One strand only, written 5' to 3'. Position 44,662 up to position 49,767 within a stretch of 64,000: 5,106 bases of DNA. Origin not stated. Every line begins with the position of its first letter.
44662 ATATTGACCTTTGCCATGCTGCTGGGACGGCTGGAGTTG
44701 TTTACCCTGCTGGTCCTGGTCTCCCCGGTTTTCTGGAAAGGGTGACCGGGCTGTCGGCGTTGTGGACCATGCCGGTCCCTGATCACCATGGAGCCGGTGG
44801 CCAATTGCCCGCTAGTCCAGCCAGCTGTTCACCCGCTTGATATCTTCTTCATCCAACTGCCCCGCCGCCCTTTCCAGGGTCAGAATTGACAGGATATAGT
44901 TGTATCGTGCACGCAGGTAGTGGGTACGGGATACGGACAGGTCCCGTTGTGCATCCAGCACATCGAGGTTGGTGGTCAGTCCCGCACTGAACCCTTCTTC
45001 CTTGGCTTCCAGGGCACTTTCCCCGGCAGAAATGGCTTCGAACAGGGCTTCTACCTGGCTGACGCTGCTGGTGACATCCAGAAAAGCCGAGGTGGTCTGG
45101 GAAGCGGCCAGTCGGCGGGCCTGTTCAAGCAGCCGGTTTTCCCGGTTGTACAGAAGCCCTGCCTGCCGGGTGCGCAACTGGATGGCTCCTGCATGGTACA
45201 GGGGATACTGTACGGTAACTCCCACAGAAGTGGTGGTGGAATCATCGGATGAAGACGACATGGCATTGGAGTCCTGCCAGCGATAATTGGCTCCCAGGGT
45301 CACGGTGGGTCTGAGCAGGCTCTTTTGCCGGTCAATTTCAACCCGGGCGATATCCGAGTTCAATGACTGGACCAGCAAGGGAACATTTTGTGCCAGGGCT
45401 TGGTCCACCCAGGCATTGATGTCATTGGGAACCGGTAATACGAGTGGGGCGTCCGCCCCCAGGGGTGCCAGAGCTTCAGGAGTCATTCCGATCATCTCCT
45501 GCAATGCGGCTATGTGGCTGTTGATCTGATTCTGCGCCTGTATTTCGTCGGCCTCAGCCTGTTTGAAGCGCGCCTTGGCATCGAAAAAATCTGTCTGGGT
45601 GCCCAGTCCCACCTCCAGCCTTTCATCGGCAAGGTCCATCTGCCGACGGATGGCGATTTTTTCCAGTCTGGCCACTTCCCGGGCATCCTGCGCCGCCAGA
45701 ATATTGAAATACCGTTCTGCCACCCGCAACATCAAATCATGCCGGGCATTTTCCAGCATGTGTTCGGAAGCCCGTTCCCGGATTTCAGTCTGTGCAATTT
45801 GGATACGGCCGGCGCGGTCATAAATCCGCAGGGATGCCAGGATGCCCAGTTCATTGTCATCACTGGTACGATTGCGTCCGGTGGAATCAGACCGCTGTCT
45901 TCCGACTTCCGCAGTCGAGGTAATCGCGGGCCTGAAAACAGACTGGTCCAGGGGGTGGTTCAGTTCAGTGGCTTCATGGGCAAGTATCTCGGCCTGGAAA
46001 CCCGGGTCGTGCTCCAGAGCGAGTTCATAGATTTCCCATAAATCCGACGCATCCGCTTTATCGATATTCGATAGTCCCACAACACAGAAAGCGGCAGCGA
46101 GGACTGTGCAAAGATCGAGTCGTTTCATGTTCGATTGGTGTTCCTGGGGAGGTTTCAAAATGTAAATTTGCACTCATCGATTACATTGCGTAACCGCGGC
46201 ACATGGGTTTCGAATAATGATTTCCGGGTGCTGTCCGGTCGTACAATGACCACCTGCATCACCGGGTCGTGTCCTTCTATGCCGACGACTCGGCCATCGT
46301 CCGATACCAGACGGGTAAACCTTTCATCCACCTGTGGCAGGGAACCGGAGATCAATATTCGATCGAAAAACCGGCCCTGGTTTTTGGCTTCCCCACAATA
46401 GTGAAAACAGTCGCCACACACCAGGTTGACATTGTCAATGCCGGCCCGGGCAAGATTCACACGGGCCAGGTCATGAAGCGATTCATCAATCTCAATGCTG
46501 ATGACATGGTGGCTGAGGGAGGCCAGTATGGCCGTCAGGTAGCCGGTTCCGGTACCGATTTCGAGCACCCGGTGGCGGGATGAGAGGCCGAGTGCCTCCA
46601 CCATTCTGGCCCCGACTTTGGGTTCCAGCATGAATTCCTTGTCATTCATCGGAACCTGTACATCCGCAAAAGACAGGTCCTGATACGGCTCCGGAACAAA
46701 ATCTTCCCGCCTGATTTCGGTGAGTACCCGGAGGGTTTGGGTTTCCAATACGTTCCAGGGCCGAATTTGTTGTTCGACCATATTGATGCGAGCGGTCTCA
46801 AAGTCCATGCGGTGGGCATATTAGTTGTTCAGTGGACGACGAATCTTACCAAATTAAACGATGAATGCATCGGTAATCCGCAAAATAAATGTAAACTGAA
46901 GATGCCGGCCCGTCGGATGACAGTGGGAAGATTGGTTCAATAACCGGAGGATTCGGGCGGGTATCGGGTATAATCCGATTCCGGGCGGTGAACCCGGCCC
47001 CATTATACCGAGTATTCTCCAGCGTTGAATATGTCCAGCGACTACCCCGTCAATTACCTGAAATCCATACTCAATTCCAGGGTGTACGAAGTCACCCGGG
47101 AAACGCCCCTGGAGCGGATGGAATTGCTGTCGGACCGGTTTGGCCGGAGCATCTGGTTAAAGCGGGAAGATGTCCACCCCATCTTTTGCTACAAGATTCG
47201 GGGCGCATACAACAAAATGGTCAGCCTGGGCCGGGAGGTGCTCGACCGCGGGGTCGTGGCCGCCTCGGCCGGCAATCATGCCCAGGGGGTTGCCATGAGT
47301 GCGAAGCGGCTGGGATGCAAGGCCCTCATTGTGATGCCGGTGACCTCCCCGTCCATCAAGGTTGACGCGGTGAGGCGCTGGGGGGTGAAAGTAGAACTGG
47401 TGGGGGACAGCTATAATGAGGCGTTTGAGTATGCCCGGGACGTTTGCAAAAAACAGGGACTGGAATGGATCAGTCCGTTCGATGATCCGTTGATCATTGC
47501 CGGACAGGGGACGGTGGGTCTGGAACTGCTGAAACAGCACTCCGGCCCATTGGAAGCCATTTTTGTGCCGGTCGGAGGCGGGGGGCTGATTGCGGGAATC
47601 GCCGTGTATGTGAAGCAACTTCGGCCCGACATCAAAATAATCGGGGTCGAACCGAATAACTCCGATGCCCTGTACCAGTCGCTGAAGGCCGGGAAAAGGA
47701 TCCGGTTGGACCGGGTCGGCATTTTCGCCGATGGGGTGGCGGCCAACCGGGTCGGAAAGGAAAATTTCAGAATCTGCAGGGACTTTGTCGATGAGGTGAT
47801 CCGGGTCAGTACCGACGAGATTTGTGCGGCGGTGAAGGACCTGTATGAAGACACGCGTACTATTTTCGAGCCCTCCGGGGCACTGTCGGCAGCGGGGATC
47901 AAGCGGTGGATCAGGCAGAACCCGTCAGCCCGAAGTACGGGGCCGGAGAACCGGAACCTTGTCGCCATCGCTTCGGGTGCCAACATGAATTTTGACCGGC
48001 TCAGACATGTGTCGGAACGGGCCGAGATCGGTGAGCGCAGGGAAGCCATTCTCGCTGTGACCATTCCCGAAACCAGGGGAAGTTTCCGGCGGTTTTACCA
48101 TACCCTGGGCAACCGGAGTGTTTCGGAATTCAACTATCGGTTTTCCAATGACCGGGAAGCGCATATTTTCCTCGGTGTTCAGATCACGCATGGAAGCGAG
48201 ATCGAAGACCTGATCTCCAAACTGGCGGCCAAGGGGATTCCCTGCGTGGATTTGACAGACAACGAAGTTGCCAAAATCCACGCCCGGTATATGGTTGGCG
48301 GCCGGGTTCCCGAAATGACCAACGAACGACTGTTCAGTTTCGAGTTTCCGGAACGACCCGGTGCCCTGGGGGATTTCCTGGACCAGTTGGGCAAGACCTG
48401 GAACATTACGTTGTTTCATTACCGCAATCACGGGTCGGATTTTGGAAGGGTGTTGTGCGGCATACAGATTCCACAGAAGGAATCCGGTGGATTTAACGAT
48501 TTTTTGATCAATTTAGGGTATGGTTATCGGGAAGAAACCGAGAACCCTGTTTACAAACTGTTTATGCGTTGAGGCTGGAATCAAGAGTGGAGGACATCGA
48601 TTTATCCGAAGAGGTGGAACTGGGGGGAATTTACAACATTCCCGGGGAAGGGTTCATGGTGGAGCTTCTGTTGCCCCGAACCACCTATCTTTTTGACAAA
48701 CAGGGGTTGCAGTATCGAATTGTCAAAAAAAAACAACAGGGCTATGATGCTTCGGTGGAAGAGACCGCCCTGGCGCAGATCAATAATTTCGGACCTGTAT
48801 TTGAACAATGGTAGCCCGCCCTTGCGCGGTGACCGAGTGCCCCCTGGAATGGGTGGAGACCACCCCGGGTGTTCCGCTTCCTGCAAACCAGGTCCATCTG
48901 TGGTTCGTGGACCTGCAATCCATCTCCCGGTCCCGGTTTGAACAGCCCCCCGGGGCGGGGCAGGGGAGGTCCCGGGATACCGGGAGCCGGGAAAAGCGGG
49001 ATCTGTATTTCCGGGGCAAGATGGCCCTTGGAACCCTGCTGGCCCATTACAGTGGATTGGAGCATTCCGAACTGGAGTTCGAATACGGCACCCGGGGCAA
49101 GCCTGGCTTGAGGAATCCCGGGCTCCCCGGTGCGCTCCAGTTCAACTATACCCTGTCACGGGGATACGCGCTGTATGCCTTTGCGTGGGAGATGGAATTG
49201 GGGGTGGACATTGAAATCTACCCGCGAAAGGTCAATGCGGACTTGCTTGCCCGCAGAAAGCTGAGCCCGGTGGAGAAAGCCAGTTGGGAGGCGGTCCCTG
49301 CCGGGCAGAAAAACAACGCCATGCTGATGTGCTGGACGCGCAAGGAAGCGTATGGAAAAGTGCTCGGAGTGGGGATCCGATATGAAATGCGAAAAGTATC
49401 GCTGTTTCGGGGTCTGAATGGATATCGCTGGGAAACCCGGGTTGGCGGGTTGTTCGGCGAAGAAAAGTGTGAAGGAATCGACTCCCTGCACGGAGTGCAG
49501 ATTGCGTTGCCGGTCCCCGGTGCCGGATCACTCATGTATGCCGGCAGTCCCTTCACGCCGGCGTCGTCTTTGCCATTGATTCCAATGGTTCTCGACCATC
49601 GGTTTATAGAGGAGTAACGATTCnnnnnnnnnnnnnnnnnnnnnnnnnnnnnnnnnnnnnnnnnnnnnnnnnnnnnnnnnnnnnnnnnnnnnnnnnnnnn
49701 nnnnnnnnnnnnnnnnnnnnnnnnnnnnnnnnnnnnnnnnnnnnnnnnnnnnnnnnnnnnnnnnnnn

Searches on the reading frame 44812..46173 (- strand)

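Call 64: search_protein_families(library=pfam, proteins=[window:44812-46173:-], max_evalue=0.00001)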
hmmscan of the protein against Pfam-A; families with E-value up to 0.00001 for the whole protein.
window:44812-46173:- (453 aa): 1 family
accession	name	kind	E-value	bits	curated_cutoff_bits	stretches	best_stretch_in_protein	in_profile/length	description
PF02321.23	OEP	-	3.4e-54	183.9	22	2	253-438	2-187/187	Outer membrane efflux protein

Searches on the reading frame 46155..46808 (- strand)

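Call 64: search_protein_families(library=pfam, proteins=[window:46155-46808:-], max_evalue=0.00001)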
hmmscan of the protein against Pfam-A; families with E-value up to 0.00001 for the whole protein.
window:46155-46808:- (217 aa): 5 families
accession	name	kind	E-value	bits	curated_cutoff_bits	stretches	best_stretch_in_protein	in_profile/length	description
PF01135.25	PCMT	-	2.5e-25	89.9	20.3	1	10-175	6-170/210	Protein-L-isoaspartate(D-aspartate) O-methyltransferase (PCMT)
PF00398.26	RrnaAD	-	1.6e-10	40.9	24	1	58-135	11-86/263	Ribosomal RNA adenine dimethylase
PF13649.12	Methyltransf_25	-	3.3e-09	37.7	27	1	81-161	1-78/97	Methyltransferase domain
PF13847.12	Methyltransf_31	-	5.8e-08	33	27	1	76-157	2-84/145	Methyltransferase domain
PF08241.18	Methyltransf_11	-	1.7e-06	29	21.2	1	82-163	1-75/95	Methyltransferase domain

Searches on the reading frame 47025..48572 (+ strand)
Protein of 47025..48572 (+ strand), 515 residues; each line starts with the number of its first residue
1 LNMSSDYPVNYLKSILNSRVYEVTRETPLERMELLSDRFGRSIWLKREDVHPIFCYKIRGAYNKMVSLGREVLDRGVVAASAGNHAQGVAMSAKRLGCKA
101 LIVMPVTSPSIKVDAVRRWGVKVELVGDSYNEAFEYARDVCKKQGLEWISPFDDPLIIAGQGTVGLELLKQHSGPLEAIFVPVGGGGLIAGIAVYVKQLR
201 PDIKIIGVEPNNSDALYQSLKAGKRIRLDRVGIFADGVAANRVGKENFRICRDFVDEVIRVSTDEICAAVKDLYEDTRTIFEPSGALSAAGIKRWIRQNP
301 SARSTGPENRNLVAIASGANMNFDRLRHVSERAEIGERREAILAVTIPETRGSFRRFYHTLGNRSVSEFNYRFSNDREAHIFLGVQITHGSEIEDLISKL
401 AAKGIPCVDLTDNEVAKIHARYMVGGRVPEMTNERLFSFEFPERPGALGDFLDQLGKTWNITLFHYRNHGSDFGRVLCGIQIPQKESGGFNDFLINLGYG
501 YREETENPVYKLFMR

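Call 64: search_protein_families(library=pfam, proteins=[window:47025-48572:+], max_evalue=0.00001)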
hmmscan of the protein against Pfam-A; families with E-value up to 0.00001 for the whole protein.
window:47025-48572:+ (515 aa): 2 families
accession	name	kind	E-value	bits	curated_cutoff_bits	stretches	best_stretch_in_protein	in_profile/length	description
PF00291.31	PALP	-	6.6e-78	262.5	35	1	24-295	5-277/295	Pyridoxal-phosphate dependent enzyme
PF00585.24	Thr_dehydrat_C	-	2.1e-50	168.9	27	2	431-513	7-90/91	C-terminal regulatory domain of Threonine dehydratase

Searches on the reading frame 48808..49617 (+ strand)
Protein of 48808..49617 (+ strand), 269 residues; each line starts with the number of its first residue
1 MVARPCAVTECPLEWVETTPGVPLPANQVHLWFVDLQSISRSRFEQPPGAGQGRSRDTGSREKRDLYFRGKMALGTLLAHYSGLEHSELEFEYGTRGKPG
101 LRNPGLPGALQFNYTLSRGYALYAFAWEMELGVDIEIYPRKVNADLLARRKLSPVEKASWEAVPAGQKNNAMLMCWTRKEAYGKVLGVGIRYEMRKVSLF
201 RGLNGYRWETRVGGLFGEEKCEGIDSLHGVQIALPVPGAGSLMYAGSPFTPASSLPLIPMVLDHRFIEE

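Call 64: search_protein_families(library=pfam, proteins=[window:48808-49617:+], max_evalue=0.00001)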
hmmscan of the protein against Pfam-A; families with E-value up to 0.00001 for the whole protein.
window:48808-49617:+ (269 aa): 1 family
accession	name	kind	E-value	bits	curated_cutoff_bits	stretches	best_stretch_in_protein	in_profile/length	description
PF01648.25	ACPS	-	2.4e-10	40.9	25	1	131-198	2-75/111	4'-phosphopantetheinyl transferase superfamily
